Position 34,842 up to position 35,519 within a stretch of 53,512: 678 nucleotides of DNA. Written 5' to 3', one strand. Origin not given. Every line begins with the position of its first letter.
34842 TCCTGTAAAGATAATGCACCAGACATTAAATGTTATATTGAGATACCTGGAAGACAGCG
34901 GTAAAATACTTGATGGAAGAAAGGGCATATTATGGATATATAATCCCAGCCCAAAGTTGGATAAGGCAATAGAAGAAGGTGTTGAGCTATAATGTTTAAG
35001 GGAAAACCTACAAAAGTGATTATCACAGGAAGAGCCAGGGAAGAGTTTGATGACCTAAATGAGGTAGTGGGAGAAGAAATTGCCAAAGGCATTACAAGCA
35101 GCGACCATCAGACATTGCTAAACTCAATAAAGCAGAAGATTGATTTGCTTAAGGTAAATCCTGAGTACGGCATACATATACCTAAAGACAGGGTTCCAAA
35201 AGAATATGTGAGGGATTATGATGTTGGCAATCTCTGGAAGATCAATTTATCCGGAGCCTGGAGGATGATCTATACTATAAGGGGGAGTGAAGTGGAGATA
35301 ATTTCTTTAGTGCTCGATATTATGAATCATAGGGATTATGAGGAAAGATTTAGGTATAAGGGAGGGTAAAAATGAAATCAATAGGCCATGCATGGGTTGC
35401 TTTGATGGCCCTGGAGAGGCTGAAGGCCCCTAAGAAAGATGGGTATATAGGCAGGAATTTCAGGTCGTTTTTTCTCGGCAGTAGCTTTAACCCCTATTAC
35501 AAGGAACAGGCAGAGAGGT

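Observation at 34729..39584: About 5-kb accessory insertion splitting the glycogen synthase / debranching enzyme pair: TA + cytoplasmic S1/P1-PLC-like protein + TM-PD-(D/E)xK-TPR protein + 651-aa repeat protein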

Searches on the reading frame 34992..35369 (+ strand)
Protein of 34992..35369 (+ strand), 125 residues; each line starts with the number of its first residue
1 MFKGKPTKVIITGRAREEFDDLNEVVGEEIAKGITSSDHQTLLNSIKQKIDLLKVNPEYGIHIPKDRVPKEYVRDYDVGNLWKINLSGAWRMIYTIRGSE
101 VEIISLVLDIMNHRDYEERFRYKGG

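Call 3: search_protein_families(library=pfam, proteins=[window:34992-35369:+], max_evalue=0.1)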
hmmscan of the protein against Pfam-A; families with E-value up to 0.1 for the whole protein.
window:34992-35369:+ (125 aa): 1 family
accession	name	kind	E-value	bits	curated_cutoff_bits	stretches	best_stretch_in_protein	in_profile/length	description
PF05016.21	ParE_toxin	-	0.00069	20.6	23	1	36-106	23-81/89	ParE toxin of type II toxin-antitoxin system, parDE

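Call 4: search_protein_families(library=padloc, proteins=[window:34992-35369:+], max_evalue=1)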
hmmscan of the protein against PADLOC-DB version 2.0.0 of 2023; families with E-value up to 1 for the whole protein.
window:34992-35369:+ (125 aa): 1 family
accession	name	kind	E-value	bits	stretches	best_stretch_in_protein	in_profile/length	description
PDLC03318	MTase_II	-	0.015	11.7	1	36-94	485-543/723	Type II methyltransferase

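Call 5: search_protein_families(library=ncbifam, proteins=[window:34992-35369:+], max_evalue=0.1)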
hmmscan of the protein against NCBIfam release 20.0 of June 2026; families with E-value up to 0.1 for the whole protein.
window:34992-35369:+ (125 aa): 1 family
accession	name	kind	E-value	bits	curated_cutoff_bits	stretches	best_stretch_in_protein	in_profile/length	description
TIGR02385.1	RelE_StbE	subfamily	0.012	16.1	27.9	1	9-107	2-79/88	type II toxin-antitoxin system mRNA interferase toxin, RelE/StbE family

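Call 24: search_solved_structures(query=window:34992-35369:+, max_evalue=10, show_alignments=2)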
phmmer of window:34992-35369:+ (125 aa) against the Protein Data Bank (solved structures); distinct sequences matched with E-value up to 10: 2.
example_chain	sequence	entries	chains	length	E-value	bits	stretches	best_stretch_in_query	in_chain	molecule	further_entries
2lv4_A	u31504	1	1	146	0.4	14.1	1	30-106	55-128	Putative outer membrane or exported protein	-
1aof_A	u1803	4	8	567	1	12.8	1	52-109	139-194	NITRITE REDUCTASE | CYTOCHROME CD1 NITRITE REDUCTASE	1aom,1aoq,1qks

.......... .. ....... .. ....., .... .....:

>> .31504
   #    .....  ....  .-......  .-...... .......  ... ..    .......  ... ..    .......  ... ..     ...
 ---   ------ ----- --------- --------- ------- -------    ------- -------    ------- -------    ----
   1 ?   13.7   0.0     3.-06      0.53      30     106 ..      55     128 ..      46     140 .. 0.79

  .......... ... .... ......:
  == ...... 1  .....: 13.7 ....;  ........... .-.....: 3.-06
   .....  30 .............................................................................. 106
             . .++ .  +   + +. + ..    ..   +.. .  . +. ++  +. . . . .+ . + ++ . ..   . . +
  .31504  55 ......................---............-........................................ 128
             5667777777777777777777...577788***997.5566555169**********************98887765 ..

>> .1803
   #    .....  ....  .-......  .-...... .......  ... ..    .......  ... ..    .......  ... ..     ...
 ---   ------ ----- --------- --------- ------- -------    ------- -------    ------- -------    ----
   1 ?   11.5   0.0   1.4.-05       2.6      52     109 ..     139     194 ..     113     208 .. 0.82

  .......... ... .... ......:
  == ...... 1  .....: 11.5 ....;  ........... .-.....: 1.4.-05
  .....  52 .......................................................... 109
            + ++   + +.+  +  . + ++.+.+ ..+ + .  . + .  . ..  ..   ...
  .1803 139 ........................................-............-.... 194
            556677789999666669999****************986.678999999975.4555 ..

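Call 44: search_protein_families(library=phrogs, proteins=[window:34992-35369:+], max_evalue=1)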
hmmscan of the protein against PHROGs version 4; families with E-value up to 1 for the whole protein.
window:34992-35369:+ (125 aa): 4 families
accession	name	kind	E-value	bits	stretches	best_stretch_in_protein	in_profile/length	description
phrog_2455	-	unknown function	0.011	17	1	8-107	4-89/99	-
phrog_1213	-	moron, auxiliary metabolic gene and host takeover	0.017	16.7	1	44-115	24-85/88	RelE-like toxin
phrog_5232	-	moron, auxiliary metabolic gene and host takeover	0.06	14.3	1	7-62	3-55/97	toxin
phrog_30676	-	unknown function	0.12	13.4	1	65-119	15-70/93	-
